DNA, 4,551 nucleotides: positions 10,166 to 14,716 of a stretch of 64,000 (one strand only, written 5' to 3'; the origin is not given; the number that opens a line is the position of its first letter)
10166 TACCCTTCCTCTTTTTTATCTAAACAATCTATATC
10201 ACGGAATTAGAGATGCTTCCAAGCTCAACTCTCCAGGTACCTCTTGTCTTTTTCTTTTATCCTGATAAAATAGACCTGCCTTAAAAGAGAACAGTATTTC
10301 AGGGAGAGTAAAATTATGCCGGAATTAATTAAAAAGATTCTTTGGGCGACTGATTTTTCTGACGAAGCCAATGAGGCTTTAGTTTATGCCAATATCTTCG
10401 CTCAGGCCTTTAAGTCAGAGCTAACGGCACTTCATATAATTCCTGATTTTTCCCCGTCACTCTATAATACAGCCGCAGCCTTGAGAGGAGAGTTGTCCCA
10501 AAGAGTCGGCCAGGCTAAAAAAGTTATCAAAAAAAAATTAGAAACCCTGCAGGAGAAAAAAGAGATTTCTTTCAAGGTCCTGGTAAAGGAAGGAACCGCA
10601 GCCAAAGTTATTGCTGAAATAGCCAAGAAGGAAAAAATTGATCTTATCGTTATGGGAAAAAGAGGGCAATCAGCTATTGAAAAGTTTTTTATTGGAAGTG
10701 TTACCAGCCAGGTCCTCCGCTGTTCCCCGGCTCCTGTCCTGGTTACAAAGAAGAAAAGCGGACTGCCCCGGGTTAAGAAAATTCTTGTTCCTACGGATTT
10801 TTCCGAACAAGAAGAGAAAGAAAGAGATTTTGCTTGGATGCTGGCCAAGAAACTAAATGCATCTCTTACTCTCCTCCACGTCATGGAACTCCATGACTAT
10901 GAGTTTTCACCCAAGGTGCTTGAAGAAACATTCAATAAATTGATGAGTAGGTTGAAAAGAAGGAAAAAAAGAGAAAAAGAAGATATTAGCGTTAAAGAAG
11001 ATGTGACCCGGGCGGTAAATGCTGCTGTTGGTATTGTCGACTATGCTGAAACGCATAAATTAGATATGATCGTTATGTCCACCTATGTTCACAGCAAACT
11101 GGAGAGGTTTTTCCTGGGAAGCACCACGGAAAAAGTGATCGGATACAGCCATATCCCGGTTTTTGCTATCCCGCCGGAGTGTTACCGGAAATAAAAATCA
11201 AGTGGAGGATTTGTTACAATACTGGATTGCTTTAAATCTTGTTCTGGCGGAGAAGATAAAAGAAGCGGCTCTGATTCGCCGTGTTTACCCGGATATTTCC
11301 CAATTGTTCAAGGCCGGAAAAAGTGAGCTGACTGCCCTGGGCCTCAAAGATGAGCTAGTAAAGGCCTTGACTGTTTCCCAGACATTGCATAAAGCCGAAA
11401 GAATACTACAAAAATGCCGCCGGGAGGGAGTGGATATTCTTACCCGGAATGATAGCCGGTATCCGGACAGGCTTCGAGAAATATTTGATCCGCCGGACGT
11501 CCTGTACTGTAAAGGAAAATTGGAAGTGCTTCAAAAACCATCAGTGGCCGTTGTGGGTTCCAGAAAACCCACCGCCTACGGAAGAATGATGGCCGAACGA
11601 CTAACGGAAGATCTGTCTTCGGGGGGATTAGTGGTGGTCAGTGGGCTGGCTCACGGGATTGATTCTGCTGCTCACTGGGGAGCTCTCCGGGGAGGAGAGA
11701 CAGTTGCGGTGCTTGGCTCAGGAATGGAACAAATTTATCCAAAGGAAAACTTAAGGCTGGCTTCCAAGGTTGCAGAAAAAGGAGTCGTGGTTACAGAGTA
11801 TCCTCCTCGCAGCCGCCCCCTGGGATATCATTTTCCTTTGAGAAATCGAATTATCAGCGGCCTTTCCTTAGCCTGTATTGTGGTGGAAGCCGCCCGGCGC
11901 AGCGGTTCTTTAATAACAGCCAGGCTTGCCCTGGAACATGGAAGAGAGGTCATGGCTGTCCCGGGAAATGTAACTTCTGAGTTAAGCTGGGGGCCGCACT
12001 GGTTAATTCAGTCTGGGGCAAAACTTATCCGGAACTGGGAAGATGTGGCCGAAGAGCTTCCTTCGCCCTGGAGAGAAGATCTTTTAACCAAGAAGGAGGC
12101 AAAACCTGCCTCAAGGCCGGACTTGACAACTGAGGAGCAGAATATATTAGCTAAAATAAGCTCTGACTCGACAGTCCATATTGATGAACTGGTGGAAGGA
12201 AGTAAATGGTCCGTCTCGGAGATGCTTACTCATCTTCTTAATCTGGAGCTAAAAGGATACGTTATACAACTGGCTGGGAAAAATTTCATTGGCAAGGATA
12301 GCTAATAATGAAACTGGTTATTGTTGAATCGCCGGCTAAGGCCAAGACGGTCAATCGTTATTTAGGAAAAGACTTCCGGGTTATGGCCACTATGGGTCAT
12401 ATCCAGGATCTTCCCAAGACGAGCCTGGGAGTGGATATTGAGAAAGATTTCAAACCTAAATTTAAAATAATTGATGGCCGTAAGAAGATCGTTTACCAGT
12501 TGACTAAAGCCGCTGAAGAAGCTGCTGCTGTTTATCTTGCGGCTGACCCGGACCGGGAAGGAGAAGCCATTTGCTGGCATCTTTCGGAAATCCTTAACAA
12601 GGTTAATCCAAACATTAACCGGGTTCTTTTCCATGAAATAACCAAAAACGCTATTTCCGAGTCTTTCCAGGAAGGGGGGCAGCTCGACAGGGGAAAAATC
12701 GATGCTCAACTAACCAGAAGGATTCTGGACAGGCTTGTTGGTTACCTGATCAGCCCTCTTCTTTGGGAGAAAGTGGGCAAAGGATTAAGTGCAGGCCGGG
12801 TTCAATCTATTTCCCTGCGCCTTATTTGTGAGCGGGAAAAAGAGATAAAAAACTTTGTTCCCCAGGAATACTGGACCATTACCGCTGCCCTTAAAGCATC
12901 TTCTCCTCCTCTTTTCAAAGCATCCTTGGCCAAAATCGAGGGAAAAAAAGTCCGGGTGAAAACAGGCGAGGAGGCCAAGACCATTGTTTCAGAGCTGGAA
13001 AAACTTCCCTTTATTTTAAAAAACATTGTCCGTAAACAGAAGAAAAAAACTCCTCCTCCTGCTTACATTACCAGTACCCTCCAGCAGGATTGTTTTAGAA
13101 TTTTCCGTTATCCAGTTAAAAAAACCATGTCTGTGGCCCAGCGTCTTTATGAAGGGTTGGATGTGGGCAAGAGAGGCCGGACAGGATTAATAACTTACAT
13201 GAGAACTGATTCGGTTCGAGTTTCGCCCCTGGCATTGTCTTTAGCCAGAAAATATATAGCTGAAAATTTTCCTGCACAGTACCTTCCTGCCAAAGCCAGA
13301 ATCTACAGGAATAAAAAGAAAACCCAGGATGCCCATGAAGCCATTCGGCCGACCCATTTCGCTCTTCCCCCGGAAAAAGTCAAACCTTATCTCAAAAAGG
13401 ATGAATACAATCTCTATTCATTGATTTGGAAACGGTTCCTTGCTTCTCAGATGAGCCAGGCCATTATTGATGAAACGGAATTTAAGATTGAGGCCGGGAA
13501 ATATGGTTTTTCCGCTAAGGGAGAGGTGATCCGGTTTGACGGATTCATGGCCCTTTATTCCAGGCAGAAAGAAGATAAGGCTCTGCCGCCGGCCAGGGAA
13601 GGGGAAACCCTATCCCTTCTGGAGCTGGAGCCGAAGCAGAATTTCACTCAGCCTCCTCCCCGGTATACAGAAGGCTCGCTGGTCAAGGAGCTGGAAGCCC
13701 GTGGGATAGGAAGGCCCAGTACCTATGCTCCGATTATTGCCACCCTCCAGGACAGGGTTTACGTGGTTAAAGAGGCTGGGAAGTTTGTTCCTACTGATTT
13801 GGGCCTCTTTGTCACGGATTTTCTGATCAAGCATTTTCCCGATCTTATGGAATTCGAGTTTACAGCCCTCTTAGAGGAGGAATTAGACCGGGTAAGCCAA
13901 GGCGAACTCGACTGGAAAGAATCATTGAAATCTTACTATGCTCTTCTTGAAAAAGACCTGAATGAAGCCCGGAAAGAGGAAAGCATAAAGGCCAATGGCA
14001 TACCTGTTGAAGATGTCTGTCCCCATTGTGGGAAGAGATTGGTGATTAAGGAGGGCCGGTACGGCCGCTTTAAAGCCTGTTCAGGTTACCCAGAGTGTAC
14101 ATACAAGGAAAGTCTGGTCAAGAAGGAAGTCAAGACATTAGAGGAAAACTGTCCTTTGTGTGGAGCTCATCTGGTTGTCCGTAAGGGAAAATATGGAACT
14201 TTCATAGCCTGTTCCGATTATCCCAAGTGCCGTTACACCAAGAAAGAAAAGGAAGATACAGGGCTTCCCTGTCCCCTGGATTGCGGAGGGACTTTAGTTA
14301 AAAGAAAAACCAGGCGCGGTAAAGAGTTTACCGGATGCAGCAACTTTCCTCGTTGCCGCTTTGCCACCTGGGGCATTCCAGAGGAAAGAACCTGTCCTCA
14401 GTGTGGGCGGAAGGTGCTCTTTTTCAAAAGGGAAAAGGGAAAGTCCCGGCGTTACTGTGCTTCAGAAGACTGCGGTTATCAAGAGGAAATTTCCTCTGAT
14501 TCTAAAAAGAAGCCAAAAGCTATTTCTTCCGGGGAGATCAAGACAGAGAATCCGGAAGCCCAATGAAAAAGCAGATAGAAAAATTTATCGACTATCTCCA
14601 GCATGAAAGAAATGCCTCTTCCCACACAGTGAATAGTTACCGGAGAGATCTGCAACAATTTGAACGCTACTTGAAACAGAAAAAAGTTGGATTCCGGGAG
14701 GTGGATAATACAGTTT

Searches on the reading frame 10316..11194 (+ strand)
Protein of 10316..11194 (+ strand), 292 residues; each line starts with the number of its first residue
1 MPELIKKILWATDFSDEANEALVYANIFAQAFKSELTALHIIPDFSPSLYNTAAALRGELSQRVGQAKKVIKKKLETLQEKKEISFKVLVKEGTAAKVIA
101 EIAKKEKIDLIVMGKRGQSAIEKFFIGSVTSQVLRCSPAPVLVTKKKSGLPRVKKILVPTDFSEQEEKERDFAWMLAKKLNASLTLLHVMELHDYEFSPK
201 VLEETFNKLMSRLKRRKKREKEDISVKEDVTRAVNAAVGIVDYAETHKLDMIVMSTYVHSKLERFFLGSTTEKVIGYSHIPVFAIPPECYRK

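Call 64: search_protein_families(library=pfam, proteins=[window:10316-11194:+], max_evalue=0.00001)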
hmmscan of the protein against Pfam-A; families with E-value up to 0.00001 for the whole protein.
window:10316-11194:+ (292 aa): 1 family
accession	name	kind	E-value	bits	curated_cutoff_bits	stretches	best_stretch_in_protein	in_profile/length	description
PF00582.32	Usp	-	1.4e-58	197.9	24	2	5-145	2-141/141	Universal stress protein family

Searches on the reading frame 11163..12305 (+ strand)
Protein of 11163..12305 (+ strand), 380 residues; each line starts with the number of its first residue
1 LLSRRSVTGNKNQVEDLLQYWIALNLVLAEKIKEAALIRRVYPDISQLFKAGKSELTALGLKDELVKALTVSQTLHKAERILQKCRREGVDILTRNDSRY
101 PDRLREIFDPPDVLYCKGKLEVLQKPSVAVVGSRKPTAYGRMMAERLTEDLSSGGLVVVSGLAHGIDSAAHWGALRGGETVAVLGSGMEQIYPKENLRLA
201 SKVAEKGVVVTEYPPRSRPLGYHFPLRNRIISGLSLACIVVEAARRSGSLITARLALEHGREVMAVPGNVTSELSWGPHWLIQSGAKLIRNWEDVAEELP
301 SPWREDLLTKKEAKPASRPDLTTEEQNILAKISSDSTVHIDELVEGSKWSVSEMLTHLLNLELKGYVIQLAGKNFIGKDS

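Call 64: search_protein_families(library=pfam, proteins=[window:11163-12305:+], max_evalue=0.00001)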
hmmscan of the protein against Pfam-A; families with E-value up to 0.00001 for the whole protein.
window:11163-12305:+ (380 aa): 2 families
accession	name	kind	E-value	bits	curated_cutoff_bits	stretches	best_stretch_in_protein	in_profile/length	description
PF02481.21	DNA_processg_A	-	6.6e-79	264.4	29.6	1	85-290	2-211/212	DNA recombination-mediator protein A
PF17782.7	DprA_WH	-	9.8e-15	54.8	22.9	1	313-373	2-61/61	DprA winged helix domain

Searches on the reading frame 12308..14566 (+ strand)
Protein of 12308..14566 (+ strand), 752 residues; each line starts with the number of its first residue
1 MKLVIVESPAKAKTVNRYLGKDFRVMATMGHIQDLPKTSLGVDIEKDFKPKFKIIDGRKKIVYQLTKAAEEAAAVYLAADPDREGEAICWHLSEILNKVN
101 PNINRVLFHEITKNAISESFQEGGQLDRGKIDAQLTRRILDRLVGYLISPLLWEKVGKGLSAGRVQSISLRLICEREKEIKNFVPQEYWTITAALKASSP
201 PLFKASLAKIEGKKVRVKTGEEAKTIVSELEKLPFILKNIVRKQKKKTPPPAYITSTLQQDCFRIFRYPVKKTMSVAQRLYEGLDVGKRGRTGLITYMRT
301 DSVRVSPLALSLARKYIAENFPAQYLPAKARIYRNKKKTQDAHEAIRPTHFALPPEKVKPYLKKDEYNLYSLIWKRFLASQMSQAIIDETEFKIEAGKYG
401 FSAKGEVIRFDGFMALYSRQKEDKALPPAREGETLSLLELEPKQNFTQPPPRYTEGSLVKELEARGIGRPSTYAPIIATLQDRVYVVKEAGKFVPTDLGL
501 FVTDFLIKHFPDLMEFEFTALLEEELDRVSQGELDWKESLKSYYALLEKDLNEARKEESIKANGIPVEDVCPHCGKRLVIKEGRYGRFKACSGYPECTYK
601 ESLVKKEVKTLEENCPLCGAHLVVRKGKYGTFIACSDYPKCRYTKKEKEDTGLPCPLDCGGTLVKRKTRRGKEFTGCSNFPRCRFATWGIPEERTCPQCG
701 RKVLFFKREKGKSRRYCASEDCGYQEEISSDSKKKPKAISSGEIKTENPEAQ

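Call 64: search_protein_families(library=pfam, proteins=[window:12308-14566:+], max_evalue=0.00001)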
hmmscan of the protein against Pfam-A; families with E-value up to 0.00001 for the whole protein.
window:12308-14566:+ (752 aa): 3 families
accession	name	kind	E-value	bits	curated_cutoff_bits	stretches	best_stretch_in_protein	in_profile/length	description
PF01131.25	Topoisom_bac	-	7e-125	417.7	35.1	1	126-540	2-410/411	DNA topoisomerase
PF01396.24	Zn_ribbon_Top1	-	7.5e-41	138.1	32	3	613-649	2-38/39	Topoisomerase DNA binding C4 zinc finger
PF01751.28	Toprim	-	2.9e-20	72.7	23.1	1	2-111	1-96/96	Toprim domain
